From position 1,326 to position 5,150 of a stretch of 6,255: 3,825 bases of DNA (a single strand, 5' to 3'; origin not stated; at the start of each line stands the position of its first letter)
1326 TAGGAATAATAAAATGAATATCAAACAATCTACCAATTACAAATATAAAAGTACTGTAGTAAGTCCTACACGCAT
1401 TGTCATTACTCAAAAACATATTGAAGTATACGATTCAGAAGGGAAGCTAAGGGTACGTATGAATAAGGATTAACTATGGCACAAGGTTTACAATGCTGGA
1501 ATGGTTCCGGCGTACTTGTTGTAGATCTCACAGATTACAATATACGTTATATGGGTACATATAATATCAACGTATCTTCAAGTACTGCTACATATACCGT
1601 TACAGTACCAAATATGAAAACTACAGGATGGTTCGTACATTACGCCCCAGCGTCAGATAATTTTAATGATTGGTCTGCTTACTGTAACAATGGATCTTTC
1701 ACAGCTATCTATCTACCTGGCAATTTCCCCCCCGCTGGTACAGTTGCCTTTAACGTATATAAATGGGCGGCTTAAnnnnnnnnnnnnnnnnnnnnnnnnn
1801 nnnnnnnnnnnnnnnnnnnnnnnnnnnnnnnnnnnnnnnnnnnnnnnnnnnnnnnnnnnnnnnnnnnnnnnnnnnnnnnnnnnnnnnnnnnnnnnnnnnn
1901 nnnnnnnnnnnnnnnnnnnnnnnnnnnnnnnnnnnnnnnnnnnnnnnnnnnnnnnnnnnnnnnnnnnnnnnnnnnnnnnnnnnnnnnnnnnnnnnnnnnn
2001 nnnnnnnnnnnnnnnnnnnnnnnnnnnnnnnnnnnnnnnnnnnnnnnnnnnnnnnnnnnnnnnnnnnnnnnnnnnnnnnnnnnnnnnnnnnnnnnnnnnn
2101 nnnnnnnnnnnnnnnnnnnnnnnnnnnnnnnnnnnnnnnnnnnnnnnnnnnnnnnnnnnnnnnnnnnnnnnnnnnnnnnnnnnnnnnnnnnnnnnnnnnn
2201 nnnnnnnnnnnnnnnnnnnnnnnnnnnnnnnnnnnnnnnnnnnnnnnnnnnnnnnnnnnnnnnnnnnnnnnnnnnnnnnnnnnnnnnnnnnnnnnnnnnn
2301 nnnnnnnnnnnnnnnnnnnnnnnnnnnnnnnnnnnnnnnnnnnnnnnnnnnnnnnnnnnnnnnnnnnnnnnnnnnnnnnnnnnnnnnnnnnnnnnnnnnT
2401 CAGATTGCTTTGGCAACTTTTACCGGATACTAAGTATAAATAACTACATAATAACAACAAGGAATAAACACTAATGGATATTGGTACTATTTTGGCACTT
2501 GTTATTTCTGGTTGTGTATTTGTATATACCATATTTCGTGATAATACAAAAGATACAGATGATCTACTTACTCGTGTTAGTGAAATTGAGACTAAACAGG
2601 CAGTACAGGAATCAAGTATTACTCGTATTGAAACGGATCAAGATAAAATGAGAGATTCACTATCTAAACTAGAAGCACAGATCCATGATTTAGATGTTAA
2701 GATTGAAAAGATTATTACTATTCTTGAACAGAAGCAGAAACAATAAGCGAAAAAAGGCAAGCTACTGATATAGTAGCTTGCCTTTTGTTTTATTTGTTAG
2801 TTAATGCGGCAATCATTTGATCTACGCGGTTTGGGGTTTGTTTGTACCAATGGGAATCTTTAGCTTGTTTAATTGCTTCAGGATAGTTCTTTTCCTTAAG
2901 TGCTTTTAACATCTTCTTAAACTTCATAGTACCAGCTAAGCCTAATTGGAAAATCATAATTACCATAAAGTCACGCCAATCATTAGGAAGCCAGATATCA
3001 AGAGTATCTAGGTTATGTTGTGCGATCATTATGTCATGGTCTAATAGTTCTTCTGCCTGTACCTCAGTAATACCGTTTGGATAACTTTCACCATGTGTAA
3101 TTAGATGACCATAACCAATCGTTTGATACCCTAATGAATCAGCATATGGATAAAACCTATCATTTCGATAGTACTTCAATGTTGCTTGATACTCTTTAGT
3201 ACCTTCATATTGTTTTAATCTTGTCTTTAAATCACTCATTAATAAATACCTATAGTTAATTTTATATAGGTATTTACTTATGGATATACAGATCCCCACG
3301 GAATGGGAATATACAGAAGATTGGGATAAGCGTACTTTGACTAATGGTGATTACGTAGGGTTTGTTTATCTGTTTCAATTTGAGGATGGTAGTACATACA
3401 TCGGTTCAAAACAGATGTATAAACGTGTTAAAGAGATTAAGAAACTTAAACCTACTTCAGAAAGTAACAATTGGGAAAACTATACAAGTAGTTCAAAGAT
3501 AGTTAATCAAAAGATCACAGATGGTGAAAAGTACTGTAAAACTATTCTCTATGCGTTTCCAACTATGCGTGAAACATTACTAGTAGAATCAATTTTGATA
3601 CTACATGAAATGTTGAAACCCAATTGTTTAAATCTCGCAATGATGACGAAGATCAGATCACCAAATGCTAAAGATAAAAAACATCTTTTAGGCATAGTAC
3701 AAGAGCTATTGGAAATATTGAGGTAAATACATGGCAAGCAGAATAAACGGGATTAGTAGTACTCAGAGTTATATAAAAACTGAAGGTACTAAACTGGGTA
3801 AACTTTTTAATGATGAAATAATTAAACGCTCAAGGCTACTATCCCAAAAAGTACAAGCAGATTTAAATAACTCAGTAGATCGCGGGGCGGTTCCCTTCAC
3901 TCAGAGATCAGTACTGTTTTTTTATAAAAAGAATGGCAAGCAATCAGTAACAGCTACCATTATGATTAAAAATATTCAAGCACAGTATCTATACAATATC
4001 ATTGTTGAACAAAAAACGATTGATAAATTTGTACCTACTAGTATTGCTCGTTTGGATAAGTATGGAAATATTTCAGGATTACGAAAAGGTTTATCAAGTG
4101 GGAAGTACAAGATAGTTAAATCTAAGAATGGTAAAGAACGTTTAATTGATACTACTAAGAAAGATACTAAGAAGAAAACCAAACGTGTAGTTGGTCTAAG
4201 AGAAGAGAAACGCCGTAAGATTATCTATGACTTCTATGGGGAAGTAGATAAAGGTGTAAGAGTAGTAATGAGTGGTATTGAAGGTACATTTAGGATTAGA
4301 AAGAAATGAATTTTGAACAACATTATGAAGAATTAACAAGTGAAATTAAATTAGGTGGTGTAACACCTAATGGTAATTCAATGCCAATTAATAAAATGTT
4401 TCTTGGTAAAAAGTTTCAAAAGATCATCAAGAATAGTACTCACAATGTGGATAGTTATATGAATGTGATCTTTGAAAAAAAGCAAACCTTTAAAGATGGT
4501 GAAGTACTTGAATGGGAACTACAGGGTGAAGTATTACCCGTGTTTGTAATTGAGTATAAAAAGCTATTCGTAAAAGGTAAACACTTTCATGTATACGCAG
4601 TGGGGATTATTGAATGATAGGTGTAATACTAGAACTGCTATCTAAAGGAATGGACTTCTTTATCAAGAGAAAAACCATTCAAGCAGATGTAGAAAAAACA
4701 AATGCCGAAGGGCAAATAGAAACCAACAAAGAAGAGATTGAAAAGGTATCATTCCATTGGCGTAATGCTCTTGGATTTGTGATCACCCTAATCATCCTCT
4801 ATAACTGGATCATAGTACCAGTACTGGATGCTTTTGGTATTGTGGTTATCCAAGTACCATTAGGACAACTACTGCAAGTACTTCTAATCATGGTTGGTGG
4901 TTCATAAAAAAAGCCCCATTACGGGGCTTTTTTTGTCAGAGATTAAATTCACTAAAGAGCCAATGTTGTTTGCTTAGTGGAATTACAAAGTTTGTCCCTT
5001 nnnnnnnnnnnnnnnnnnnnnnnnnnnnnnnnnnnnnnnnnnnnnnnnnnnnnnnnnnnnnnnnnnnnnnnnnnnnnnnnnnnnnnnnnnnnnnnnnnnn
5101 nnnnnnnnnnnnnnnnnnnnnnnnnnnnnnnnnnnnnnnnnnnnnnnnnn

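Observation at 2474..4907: Split lysis module with two different holin candidates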

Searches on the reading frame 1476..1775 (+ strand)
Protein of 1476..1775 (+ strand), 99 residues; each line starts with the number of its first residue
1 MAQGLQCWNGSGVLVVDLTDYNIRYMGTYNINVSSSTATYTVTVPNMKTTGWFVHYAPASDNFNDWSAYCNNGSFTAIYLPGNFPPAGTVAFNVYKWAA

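Call 3: search_protein_families(library=phrogs, proteins=[window:1476-1775:+], max_evalue=0.01)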
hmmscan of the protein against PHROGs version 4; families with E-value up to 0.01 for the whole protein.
window:1476-1775:+ (99 aa): 2 families
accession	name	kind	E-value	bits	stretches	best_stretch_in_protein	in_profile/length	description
phrog_7961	-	unknown function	8.7e-17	62.7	1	1-87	1-91/108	-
phrog_2427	-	unknown function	1.1e-10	42.7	1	1-67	6-70/103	-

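Call 4: search_protein_families(library=pfam, proteins=[window:1476-1775:+], max_evalue=0.1)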
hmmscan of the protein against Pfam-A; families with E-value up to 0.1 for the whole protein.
window:1476-1775:+ (99 aa): 0 families

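Call 45: search_protein_families(library=ncbifam, proteins=[window:1476-1772:+], max_evalue=0.1)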
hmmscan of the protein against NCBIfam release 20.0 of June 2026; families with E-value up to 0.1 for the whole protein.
window:1476-1772:+ (99 aa): 1 family
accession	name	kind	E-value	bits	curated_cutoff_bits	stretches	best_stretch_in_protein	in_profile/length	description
NF005672.0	PRK07454.1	equivalog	0.022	14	234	1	26-71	108-157/241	SDR family oxidoreductase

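Call 83: search_protein_families(library=padloc, proteins=[window:1476-1772:+], max_evalue=0.01)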
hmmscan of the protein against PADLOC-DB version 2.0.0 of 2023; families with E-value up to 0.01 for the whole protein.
window:1476-1772:+ (99 aa): 0 families

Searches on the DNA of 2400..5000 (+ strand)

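Call 7: search_dna_similar(query=window:2400-5000:+, collection=phages, mode=distant, max_rows=25)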
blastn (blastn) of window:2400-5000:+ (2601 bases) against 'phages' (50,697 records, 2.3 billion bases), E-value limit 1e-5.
Records with a match: 17; places in all: 17; records where one place covers at least 80% of the query: 0.
Best place of each record, by identity: 60-80% 17.
By first word of the organism name: Escherichia 8; Erwinia 6; Klebsiella 3.
By host as written in the record: Escherichia coli 3; Erwinia amylovora SNUABM_01 3; Erwinia amylovora 3; Escherichia coli O157 2; Klebsiella pneumoniae 1; Klebsiella pneumoniae KP13 1; - 1; Escherichia coli O157:H7 1; and 2 more.
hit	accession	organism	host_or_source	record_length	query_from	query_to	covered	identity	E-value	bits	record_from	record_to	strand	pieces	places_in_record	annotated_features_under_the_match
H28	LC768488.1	Klebsiella phage phiKp_21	Klebsiella pneumoniae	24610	642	816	7%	69.1%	3e-6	62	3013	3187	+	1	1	hypothetical protein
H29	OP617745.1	Klebsiella phage KP13-7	Klebsiella pneumoniae KP13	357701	653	816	6%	69.7%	7e-8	66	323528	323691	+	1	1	hypothetical protein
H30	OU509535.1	Klebsiella pneumoniae phage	not known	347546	653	816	6%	69.1%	3e-6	62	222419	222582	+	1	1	record has no annotation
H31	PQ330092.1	Escherichia phage JP4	Escherichia coli O157:H7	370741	665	820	6%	71.4%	7e-8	66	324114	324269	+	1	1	baseplate hub subunit and tail lysozyme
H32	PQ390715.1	Escherichia phage SHEFM2K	Escherichia coli EcM2K (ST446)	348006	665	820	6%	70.8%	3e-6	62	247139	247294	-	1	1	putative baseplate hub subunit and tail lysozyme GH24 domain amidase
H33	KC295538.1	Escherichia phage PBECO4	Escherichia coli O157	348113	665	820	6%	70.8%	3e-6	62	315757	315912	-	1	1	putative virion protein and lysozyme murein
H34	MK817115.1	Escherichia phage vB_EcoM_phAPEC6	Escherichia coli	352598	665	820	6%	70.8%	3e-6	62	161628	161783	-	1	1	lysozyme family protein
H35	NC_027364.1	Escherichia phage PBECO4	Escherichia coli O157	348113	665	820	6%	70.8%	3e-6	62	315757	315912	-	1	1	baseplate hub subunit and tail lysozyme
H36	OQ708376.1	Escherichia phage vB_EcoM_CRJP21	Escherichia coli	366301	665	820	6%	70.8%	3e-6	62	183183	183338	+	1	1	nuclease subunit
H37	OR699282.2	Escherichia phage BAU.Micro_ELP-22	Escherichia coli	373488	665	820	6%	70.8%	3e-6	62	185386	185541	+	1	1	baseplate hub subunit and tail lysozyme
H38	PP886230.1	Escherichia phage vB_EcoM_E9.1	Escherichia coli O157:H7 (ATCC 43888)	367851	665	820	6%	70.8%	3e-6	62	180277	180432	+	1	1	baseplate hub subunit and tail lysozyme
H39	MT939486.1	Erwinia phage pEa_SNUABM_12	Erwinia amylovora SNUABM_01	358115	687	820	5%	71.6%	2e-8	68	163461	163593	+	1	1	putative baseplate hub subnunit and tail lysozyme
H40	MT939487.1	Erwinia phage pEa_SNUABM_47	Erwinia amylovora SNUABM_01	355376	687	820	5%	71.6%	2e-8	68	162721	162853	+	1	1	putative baseplate hub subunit and tail lysozyme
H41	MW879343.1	Erwinia phage pEa_SNUABM_44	Erwinia amylovora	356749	687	820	5%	71.6%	2e-8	68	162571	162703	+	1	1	hypothetical protein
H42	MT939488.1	Erwinia phage pEa_SNUABM_50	Erwinia amylovora SNUABM_01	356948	687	820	5%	70.9%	8e-7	64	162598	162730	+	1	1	putative baseplate hub subunit and tail lysozyme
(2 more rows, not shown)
